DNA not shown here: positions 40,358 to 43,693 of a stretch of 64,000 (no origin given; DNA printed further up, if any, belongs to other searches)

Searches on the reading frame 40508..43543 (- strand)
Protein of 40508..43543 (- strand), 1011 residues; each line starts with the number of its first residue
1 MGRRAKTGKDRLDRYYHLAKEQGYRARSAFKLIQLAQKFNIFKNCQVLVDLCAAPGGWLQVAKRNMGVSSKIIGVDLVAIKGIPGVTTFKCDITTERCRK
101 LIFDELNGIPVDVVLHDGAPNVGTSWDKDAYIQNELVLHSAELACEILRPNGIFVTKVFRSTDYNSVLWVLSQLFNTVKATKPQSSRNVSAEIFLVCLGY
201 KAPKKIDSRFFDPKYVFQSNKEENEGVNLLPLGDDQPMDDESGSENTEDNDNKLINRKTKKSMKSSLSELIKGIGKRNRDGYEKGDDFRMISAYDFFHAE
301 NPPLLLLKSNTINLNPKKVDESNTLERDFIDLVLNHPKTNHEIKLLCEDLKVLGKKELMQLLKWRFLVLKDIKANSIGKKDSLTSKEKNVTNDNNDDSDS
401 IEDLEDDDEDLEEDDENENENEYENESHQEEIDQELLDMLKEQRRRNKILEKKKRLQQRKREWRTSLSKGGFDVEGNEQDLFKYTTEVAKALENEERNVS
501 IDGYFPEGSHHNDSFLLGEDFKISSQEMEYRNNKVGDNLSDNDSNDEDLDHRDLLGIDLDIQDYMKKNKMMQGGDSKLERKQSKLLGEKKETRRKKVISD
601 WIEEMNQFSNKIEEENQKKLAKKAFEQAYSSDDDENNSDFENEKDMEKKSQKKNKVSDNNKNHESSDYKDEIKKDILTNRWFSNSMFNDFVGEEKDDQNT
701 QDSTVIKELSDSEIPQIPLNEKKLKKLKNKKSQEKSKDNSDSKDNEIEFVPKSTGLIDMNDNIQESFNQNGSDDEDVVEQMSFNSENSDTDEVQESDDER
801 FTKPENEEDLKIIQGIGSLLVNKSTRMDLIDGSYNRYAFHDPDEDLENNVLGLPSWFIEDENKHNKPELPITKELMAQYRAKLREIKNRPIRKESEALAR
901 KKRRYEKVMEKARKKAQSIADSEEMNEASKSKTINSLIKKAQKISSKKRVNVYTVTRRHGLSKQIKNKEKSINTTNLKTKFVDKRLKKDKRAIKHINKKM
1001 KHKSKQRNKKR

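Call 6: search_protein_families(library=pfam, proteins=[window:40508-43543:-])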
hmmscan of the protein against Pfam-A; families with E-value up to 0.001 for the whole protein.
window:40508-43543:- (1011 aa): 3 families
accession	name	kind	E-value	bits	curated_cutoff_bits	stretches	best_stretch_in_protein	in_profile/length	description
PF01728.25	FtsJ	-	1.2e-53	182.2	24.1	1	24-200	1-181/181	FtsJ-like methyltransferase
PF07780.17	Spb1_C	-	9.3e-48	163.1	25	1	773-998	6-216/216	Spb1 C-terminal domain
PF11861.13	DUF3381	-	7.7e-30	104.2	25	1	276-462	5-160/163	Ribosomal RNA methyltransferase Spb1, DUF3381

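Call 53: find_homologous_proteins(query=window:40511-43543:-, max_evalue=1e-150)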
Query window:40511-43543:- (1011 aa): 36 proteins with E <= 1e-150 among 8000 candidates.
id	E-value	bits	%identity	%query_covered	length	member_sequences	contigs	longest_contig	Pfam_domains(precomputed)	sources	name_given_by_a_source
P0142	0.0e+0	2182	99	100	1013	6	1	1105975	PF07780.18,PF01728.26,PF11861.14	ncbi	ncbi:Spb1p-like FtsJ methylase [Cryptosporidium hominis]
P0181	0.0e+0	2019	92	100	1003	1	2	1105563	PF07780.18,PF01728.26,PF11861.14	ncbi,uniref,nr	ncbi:Spb1 C-terminal domain protein [Cryptosporidium meleagridis]|uniref:Putative rRNA methyltransfe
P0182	0.0e+0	1829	84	98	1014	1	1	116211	PF07780.18,PF01728.26,PF11861.14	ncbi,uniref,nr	ncbi:Spb1p-like [Cryptosporidium sp. chipmunk genotype I]|uniref:Spb1p-like n=1 Tax=Cryptosporidium 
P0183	0.0e+0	1748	80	100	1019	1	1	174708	PF07780.18,PF01728.26,PF11861.14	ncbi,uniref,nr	ncbi:methylase [Cryptosporidium ubiquitum]|uniref:Putative rRNA methyltransferase n=1 Tax=Cryptospor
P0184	0.0e+0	1721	80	100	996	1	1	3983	PF07780.18,PF01728.26,PF11861.14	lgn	-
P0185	0.0e+0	1601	74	100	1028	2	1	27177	PF07780.18,PF01728.26,PF11861.14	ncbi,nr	ncbi:Spb1p-like FtsJ methylase [Cryptosporidium canis]|nr:Spb1p-like FtsJ methylase [Cryptosporidium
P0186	0.0e+0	1577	73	100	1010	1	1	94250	PF07780.18,PF01728.26,PF11861.14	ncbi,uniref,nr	ncbi:Spb1p-like FtsJ methylase [Cryptosporidium canis]|uniref:Putative rRNA methyltransferase n=1 Ta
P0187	0.0e+0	1247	61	99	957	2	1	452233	PF07780.18,PF01728.26,PF11861.14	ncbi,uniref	ncbi:Spb1p-like [Cryptosporidium xiaoi]|uniref:Putative rRNA methyltransferase n=1 Tax=Cryptosporidi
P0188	0.0e+0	1154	59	98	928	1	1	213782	PF07780.18,PF01728.26,PF11861.14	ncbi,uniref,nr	ncbi:Spb1p-like [Cryptosporidium ryanae]|uniref:Spb1p-like n=1 Tax=Cryptosporidium ryanae TaxID=5159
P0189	3.4e-290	984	54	100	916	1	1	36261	PF07780.18,PF01728.26,PF11861.14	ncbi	ncbi:putative rRNA (uridine-2'-O-)-methyltransferase 3 [Cryptosporidium serpentis]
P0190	4.9e-285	967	53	99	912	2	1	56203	PF07780.18,PF01728.26,PF11861.14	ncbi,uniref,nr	ncbi:rRNA methyltransferase 3 [Cryptosporidium andersoni]|uniref:Putative rRNA methyltransferase n=1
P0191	1.3e-179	618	37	99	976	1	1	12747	PF07780.18,PF01728.26,PF11861.14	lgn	-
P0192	8.5e-175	602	36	99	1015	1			PF07780.18,PF01728.26,PF11861.14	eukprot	eukprot:GDKJ01011740.1.p1 GENE.GDKJ01011740.1~~GDKJ01011740.1.p1 ORF type:complete len:1016 (-),scor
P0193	1.7e-165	571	38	33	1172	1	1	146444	PF01920.26,PF07780.18,PF01728.26,PF11861.14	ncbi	ncbi:hypothetical protein Efla_007075 [Eimeria flavescens]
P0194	7.3e-164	565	50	35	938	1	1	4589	PF07780.18,PF01728.26,PF11861.14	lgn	-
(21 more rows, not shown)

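Call 54: find_encoding_contigs(protein=P0183, flank=10000, max_places=1)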
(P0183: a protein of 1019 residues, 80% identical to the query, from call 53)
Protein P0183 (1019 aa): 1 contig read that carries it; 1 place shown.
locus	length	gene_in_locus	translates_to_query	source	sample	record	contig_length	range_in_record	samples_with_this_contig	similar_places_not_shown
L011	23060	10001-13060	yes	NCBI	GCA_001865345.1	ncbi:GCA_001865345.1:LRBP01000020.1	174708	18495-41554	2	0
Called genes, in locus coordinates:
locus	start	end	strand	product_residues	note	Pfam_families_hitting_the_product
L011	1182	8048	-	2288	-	PF00385:Chromo (faint), PF00439:Bromodomain, PF04851:ResIII, PF00176:SNF2-rel_dom, PF00270:DEAD (faint), PF11496:HDA2-3 (weak), PF00271:Helicase_C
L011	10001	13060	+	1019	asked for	PF01728:FtsJ, PF11861:DUF3381, PF07780:Spb1_C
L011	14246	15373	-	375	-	PF03343:SART-1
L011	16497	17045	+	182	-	-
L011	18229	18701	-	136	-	-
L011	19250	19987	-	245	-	PF05022:SRP40_C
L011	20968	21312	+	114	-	-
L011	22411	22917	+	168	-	PF16205:Ribosomal_S17_N, PF00366:Ribosomal_S17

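Call 55: find_encoding_contigs(protein=P0186, flank=10000, max_places=1)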
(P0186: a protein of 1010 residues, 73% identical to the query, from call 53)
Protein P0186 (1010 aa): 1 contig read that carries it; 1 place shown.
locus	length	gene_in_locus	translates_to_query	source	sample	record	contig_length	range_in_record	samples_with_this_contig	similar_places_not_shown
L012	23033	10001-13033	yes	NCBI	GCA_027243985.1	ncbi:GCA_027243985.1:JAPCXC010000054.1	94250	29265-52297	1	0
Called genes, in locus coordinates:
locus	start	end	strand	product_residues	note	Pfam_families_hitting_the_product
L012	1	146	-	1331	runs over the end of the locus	-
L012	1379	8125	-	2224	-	PF00385:Chromo (faint), PF00176:SNF2-rel_dom, PF00270:DEAD (faint), PF04851:ResIII, PF11496:HDA2-3 (weak), PF00271:Helicase_C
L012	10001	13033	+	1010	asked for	PF01728:FtsJ, PF11861:DUF3381, PF07780:Spb1_C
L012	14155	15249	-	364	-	PF03343:SART-1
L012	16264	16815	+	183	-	-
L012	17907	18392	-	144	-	-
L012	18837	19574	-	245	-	PF05022:SRP40_C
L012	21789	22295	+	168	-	PF16205:Ribosomal_S17_N, PF00366:Ribosomal_S17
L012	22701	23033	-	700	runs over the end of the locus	PF00817:IMS, PF21704:POLH-Rev1_HhH, PF21999:IMS_HHH_1, PF11799:IMS_C (weak)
